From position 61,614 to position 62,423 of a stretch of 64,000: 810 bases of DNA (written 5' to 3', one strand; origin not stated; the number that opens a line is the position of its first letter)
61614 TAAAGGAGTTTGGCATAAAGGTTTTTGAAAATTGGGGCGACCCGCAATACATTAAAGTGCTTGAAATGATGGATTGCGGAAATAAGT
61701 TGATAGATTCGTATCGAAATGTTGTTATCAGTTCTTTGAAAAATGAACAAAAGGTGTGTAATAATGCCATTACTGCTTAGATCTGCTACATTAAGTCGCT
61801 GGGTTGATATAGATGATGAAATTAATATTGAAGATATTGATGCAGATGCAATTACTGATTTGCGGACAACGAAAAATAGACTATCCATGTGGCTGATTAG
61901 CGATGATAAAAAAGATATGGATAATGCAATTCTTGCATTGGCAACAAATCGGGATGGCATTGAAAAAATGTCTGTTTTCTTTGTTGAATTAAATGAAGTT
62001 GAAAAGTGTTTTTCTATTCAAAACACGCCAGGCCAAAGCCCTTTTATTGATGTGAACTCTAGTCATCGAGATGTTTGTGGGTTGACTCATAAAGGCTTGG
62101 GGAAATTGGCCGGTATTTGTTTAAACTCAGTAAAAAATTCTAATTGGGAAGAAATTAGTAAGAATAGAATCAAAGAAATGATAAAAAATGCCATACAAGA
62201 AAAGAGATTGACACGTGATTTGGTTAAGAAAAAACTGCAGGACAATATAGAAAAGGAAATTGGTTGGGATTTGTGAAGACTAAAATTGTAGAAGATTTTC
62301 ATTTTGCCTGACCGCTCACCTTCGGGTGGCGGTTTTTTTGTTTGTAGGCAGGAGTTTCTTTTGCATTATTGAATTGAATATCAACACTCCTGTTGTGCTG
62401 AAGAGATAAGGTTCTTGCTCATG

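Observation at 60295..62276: Three translationally coupled orphan genes (A-B-C) forming one tight operon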

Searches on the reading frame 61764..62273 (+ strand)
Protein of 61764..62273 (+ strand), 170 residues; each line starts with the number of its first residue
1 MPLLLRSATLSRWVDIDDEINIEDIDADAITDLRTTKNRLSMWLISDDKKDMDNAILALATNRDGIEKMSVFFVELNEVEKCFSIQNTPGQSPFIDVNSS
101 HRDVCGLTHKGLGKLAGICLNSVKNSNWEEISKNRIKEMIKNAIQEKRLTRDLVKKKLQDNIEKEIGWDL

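Call 4: search_protein_families(library=pfam, proteins=[window:61764-62273:+], max_evalue=1)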
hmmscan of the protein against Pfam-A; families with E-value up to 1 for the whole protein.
window:61764-62273:+ (170 aa): 1 family
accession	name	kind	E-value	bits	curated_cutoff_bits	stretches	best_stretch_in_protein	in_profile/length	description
PF20615.3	DUF6802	-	0.11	13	27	1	21-55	32-66/102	Family of unknown function (DUF6802)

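Call 5: search_protein_families(library=padloc, proteins=[window:61764-62273:+], max_evalue=1)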
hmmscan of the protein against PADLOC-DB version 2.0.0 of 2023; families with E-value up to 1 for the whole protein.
window:61764-62273:+ (170 aa): 0 families

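Call 6: search_protein_families(library=ncbifam, proteins=[window:61764-62273:+], max_evalue=1)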
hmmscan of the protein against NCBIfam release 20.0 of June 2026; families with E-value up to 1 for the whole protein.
window:61764-62273:+ (170 aa): 1 family
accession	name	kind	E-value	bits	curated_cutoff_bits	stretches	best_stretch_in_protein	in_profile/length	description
NF053846.1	glyco_with_XrtP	equivalog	0.27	9.8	520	1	27-64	57-94/440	XrtP-associated glycosyltransferase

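Call 7: search_protein_families(library=phrogs, proteins=[window:61764-62273:+], max_evalue=1)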
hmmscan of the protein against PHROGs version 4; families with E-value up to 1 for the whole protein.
window:61764-62273:+ (170 aa): 3 families
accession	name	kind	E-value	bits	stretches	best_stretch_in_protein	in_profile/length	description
phrog_10743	-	unknown function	6.6e-20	72.8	1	1-167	1-173/178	-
phrog_3806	-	unknown function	0.05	15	1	123-169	33-82/166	-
phrog_23096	-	unknown function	0.3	12.1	1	14-76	35-98/104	-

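Call 13: search_solved_structures(query=window:61764-62273:+, max_evalue=10)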
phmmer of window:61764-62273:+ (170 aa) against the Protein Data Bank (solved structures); distinct sequences matched with E-value up to 10: 0.

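Call 14: search_dna_similar(query=window:61764-62273:+, collection=phages, mode=protein, max_evalue=0.01, max_rows=30)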
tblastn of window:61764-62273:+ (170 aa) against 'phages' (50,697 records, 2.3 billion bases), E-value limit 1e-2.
Records with a match: 3; places in all: 3; records where one place covers at least 80% of the query: 0.
Best place of each record, by identity: <60% 3.
By first word of the organism name: Acinetobacter 3.
By host as written in the record: Acinetobacter baumannii Ab105 1; Acinetobacter baumannii MDR-TJ 1; - 1.
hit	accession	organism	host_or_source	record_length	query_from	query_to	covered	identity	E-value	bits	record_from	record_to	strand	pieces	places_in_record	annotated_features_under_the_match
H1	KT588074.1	Acinetobacter phage Ab105-1phi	Acinetobacter baumannii Ab105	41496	33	162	76%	23.9%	2e-5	49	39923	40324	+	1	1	hypothetical protein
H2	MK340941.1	Acinetobacter phage AbTJ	Acinetobacter baumannii MDR-TJ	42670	33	162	76%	23.9%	2e-5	49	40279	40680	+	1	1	hypothetical protein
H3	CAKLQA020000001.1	Acinetobacter phage MD-2021a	not known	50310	33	162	76%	23.9%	2e-5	49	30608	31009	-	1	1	Uncharacterised protein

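Call 16: get_annotated_region(hit=H1, flank=5000)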
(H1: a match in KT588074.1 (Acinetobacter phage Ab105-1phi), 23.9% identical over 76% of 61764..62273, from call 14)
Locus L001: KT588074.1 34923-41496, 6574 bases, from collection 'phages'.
description: Acinetobacter phage Ab105-1phi, complete genome.
organism: Acinetobacter phage Ab105-1phi (NCBI taxid 1718840)
taxonomy: Viruses; Duplodnaviria; Heunggongvirae; Uroviricota; Caudoviricetes
host: Acinetobacter baumannii Ab105; source: -; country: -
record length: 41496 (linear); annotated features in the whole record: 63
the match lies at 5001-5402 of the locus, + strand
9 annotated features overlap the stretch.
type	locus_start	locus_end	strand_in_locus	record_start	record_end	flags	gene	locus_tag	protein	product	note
CDS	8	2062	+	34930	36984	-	-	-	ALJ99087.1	tail fiber protein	*col: 1; *functional_group: Phage tail fiber proteins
CDS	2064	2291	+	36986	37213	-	-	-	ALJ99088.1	hypothetical protein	-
CDS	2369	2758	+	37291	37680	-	-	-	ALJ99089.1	hypothetical protein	hypothetical protein [Acinetobacter phage Bphi-B1251] YP_007010631.1; FIG00350821: hypothetical protein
CDS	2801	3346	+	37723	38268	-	-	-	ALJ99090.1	secretion activator protein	hypothetical protein [Acinetobacter phage Bphi-B1251] YP_007010632.1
CDS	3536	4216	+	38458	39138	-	-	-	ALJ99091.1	hypothetical protein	hypothetical protein [Acinetobacter phage Bphi-B1251] YP_007010633.1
CDS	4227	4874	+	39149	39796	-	-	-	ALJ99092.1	hypothetical protein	hypothetical protein [Acinetobacter phage Bphi-B1251] YP_007010634.1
CDS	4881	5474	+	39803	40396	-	-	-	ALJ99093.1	hypothetical protein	hypothetical protein [Acinetobacter phage Bphi-B1251] YP_007010635.1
CDS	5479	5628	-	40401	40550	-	-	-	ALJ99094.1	lesion bypass DNA polymerase V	UmuC; Error-prone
CDS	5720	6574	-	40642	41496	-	-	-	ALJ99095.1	transposase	transposase insF [Escherichia coli CFT073] NP_755450.1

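Call 17: find_homologous_proteins(query=window:61764-62273:+)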
Query window:61764-62273:+ (170 aa): 1 proteins with E <= 0.001 among 52 candidates.
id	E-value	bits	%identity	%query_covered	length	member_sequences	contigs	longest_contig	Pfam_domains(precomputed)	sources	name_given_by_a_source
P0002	1.3e-105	368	100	100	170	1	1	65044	-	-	-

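Call 23: find_related_loci(query=A1, collection=viral_contigs, flank=5000)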
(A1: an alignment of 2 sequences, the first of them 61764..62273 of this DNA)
Query A1 (170 aa) in viral_contigs; peptide patterns used: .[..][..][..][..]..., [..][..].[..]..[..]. (x = any residue, [..] = any of these).
177 stretches matched a pattern; 24 encode a relative of the query (tblastn E <= 1e-3); 24 distinct loci.
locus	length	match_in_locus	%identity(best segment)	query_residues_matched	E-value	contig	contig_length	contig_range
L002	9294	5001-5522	25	1-162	2e-11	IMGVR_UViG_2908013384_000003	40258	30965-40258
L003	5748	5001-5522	25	1-162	2e-11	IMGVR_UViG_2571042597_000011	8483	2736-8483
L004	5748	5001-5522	25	1-162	2e-11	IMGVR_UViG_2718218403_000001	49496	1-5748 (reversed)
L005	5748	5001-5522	25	1-162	2e-11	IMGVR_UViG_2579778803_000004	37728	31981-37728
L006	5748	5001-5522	25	1-162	2e-11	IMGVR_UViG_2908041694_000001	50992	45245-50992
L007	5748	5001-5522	25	1-162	2e-11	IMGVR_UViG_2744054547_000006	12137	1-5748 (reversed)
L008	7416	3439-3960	25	1-162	2e-11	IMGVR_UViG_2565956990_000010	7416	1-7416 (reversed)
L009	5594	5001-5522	25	1-162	2e-11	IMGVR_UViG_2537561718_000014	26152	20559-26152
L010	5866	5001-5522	25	1-162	2e-11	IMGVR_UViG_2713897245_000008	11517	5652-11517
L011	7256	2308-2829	25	1-162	2e-11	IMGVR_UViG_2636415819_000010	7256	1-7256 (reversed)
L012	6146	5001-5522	25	1-162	2e-11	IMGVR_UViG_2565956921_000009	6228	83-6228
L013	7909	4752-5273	25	1-162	2e-11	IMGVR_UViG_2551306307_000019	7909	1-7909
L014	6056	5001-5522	25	1-162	2e-11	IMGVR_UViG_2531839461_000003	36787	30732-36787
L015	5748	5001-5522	25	1-162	2e-11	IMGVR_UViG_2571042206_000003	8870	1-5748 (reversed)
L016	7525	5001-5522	25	1-162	2e-11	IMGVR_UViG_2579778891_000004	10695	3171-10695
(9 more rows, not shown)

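Call 33: search_dna_similar(query=window:61764-62273:+, collection=plasmids, mode=protein, max_evalue=0.01, max_rows=30)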
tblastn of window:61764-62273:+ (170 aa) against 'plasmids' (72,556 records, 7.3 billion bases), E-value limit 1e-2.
Records with a match: 5; places in all: 5; records where one place covers at least 80% of the query: 0.
Best place of each record, by identity: <60% 5.
By first word of the organism name: Klebsiella 3; Acinetobacter 2.
By predicted mobility (MOB-suite, as given by PLSDB): non-mobilizable 3; mobilizable 1; conjugative 1.
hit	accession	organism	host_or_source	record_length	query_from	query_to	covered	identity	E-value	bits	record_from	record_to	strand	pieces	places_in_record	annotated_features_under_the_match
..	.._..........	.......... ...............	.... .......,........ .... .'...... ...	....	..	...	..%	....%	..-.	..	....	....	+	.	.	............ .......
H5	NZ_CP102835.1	Klebsiella pneumoniae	Homo sapiens,sputum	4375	34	146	66%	28.6%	5e-3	44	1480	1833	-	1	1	hypothetical protein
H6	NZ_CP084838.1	Klebsiella pneumoniae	Water,Whole organism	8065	34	146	66%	28.6%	5e-3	44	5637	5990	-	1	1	hypothetical protein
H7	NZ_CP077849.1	Acinetobacter baumannii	Homo sapiens,Rectal swab_P28_BU14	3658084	33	162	76%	23.9%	5e-5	49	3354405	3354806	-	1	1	none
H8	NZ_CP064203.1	Acinetobacter baumannii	Homo sapiens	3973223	33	162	76%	23.9%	5e-5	49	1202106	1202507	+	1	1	none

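Call 44: search_solved_structures(query=A4, max_evalue=10, show_alignments=2)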
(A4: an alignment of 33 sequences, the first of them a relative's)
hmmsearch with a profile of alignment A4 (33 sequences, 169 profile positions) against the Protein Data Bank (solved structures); distinct sequences matched with E-value up to 10: 0.

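Call 89: predict_structure(alignment_id=A14)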
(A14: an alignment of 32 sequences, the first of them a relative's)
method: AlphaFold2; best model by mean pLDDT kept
length: 170 residues; sequences in the alignment: 32
mean_pLDDT: 93.8   pTM: 0.88
mean pLDDT of the five models: 93.8, 93.5, 93.2, 92.9, 92.4
residues with pLDDT >= 90: 150; 70-90: 15; 50-70: 5; < 50: 0
segments of 3 or more residues with pLDDT < 50: none
pLDDT, mean of each block of 10 residues (from residue 1): 95 76 87 96 95 98 97 97 97 97 97 95 94 97 95 95 86
secondary structure, 60 per line:
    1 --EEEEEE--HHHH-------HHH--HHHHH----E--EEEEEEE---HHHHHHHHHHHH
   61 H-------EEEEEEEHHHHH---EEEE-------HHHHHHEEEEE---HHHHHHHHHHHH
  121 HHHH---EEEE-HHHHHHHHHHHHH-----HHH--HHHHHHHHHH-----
elements in order: E3-8 H11-14 H27-31 E39-45 H49-61 E69-75 H76-80 E84-87 H95-100 E101-105 H109-124 E128-131 H133-145 H156-165

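Call 92: fold_search(model_id=the predicted structure, library=pdb)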
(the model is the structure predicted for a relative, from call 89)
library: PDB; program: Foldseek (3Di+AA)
matches with E <= 10: 283; with E <= 0.001: 0
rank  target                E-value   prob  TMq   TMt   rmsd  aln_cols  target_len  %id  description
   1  4kyz_A                4.2e-01  0.09  0.23  0.23  16.3       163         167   13  Three-dimensional structure of triclinic form of de novo design insertion domain, Northeast Structural Genomics Consor (released 2013-07-24)
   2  2o0q                  5.1e-01  0.23  0.31  0.43   5.0       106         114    9  X-ray Crystal Structure of Protein CC0527 from Caulobacter crescentus. Northeast Structural Genomics Consortium Target C (released 2006-12-12)
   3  6wih_A                5.1e-01  0.06  0.18  0.10  11.3       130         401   10  N-terminal mutation of ISCU2 (L35H36) traps Nfs1 Cys loop in the active site of ISCU2 without metal present. Structure (released 2020-05-13)
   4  6wxp_D                6.1e-01  0.13  0.24  0.25  12.5       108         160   10  De novo TIM barrel-ferredoxin fold fusion homodimer with 4-glutamate centre TFD-EE (released 2020-11-25)
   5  8rme_A                6.1e-01  0.06  0.19  0.10  11.9       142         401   10  Structure of the core ISC complex under turnover conditions (frataxin-bound) (released 2024-12-18)
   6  2o0p                  6.5e-01  0.20  0.31  0.42   5.0       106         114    9  X-ray Crystal Structure of Protein CC0527 (V27M / L66M double mutant) from Caulobacter crescentus. Northeast Structural  (released 2006-12-12)
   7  2z8u_B                9.6e-01  0.05  0.15  0.14  11.0        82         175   15  Methanococcus jannaschii TBP (released 2008-08-26)
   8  6wi2_A                9.6e-01  0.04  0.18  0.09  11.5       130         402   10  Structure of human mitochondrial complex Nfs1-ISCU2-ISD11 with E.coli ACP1 at 1.95 A resolution (NIAU)2. N-terminal mu (released 2020-04-22)
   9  8wcb_S                1.1e+00  0.05  0.18  0.15  10.4       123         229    9  Cryo-EM structure of the CHA-bound mTAAR1-Gq complex (released 2023-12-27)
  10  1ais_A                1.1e+00  0.02  0.13  0.12  20.0       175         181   11  TATA-BINDING PROTEIN/TRANSCRIPTION FACTOR (II)B/TATA-BOX COMPLEX FROM PYROCOCCUS WOESEI (released 1997-07-07)
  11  4ky3_A                1.2e+00  0.05  0.22  0.23  15.1       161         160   15  Three-dimensional Structure of the orthorhombic crystal of computationally designed insertion domain , Northeast Struc (released 2013-06-19)
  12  6erd_C                1.2e+00  0.03  0.12  0.13  10.3        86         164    9  Crystal structure of a putative acetyltransferase from Bacillus cereus species. (released 2018-09-26)
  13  6erd_D                1.2e+00  0.02  0.14  0.14  16.2       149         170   11  Crystal structure of a putative acetyltransferase from Bacillus cereus species. (released 2018-09-26)
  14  3lvl_B                1.3e+00  0.08  0.19  0.10   7.8        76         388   10  Crystal Structure of E.coli IscS-IscU complex (released 2010-04-21)
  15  2g18_I                1.3e+00  0.03  0.17  0.14  10.9       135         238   12  Crystal Structure of Nostoc sp. 7120 phycocyanobilin:ferredoxin oxidoreductase (PcyA) Apoprotein (released 2006-12-26)
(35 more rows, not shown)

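Call 96: search_protein_families(library=pfam, alignment_id=A4, max_evalue=0.1)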
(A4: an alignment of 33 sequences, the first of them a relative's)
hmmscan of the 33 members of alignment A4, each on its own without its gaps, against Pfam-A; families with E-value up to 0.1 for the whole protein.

A. member 1, P0002 (170 aa): 0 families

B. families by the number of members that match (of 33 scanned): 13 families
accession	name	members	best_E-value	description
PF03804.19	DUF325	1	0.018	Viral proteins of unknown function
PF18694.6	TDP-43_N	1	0.023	TAR DNA-binding protein 43, N-terminal domain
PF03937.21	Sdh5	1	0.033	Flavinator of succinate dehydrogenase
PF12380.14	Peptidase_C62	1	0.037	Gill-associated viral 3C-like peptidase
PF10432.14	bact-PGI_C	1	0.053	Bacterial phospho-glucose isomerase C-terminal SIS domain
PF24090.1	DUF7375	1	0.059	Family of unknown function (DUF7375)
PF23939.1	DUF7274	1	0.06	Domain of unknown function (DUF7274)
PF21095.3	CarD_C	1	0.069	CarD, C-terminal domain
PF09645.16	F-112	1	0.075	F-112 protein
PF21578.3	117-like_vir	1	0.076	Virus, 117-like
PF08672.17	ANAPC2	1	0.098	Anaphase promoting complex (APC) subunit 2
PF09391.15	DUF2000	1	0.099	Protein of unknown function (DUF2000)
PF18644.7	Phage_int_SAM_6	1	0.099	Phage integrase SAM-like domain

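Call 100: fold_search(model_id=the predicted structure, library=viral)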
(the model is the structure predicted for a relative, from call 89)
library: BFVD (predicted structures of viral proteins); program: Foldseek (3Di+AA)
matches with E <= 10: 270; with E <= 0.001: 0
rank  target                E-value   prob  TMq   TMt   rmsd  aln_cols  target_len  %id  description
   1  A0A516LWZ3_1          5.8e-02  0.25  0.34  0.07  14.6       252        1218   11  (no name in the UniProt tables at hand)
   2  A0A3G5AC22            7.0e-02  0.54  0.31  0.37   6.0       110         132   14  Uncharacterized protein [Hyperionvirus sp.]
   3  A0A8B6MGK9            9.6e-02  0.11  0.20  0.21  14.1       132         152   13  (no name in the UniProt tables at hand)
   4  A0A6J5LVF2            2.4e-01  0.60  0.35  0.22   5.1       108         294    7  Uncharacterized protein [uncultured Caudovirales phage]
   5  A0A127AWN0            2.8e-01  0.18  0.27  0.23  10.6       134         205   10  Uncharacterized protein [Bacillus phage SP-15]
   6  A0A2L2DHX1            3.4e-01  0.10  0.29  0.20  14.2       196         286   12  Ankyrin repeat protein [Acanthamoeba polyphaga mimivirus]
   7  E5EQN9                4.2e-01  0.02  0.11  0.09  17.3       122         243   11  (no name in the UniProt tables at hand)
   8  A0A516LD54            4.4e-01  0.44  0.45  0.50   8.5       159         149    6  (no name in the UniProt tables at hand)
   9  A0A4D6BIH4            4.7e-01  0.08  0.19  0.18  12.0       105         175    8  (no name in the UniProt tables at hand)
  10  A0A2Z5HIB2            5.4e-01  0.03  0.13  0.09  14.8       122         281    5  (no name in the UniProt tables at hand)
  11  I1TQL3                6.9e-01  0.14  0.30  0.19   9.7       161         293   11  (no name in the UniProt tables at hand)
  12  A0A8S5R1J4            7.4e-01  0.10  0.23  0.20   9.3        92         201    6  Uncharacterized protein [Siphoviridae sp. ctWWc42]
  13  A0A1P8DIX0            7.4e-01  0.03  0.15  0.11  14.9       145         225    6  (no name in the UniProt tables at hand)
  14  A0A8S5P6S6            7.4e-01  0.03  0.11  0.14  10.8        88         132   10  Uncharacterized protein (Fragment) [Phage sp. ctnfz20]
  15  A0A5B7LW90            7.9e-01  0.08  0.25  0.28  12.2       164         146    6  Uncharacterized protein [Pseudomonas phage ITTPL]
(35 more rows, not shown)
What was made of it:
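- On Any solved protein fold (PDB): Foldseek for C: best E 0.42 in the PDB and 0.058 in BFVD (calls 92, 100).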

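Call 103: find_encoding_contigs(protein=window:61764-62273:+, flank=10000, max_places=3)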
Protein window:61764-62273:+ (170 aa): no gene with exactly this product is on record in the collection.
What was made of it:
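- Tried and rejected: The window's C protein is not on record in the contig index (call 103), so the source organism was not identified.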
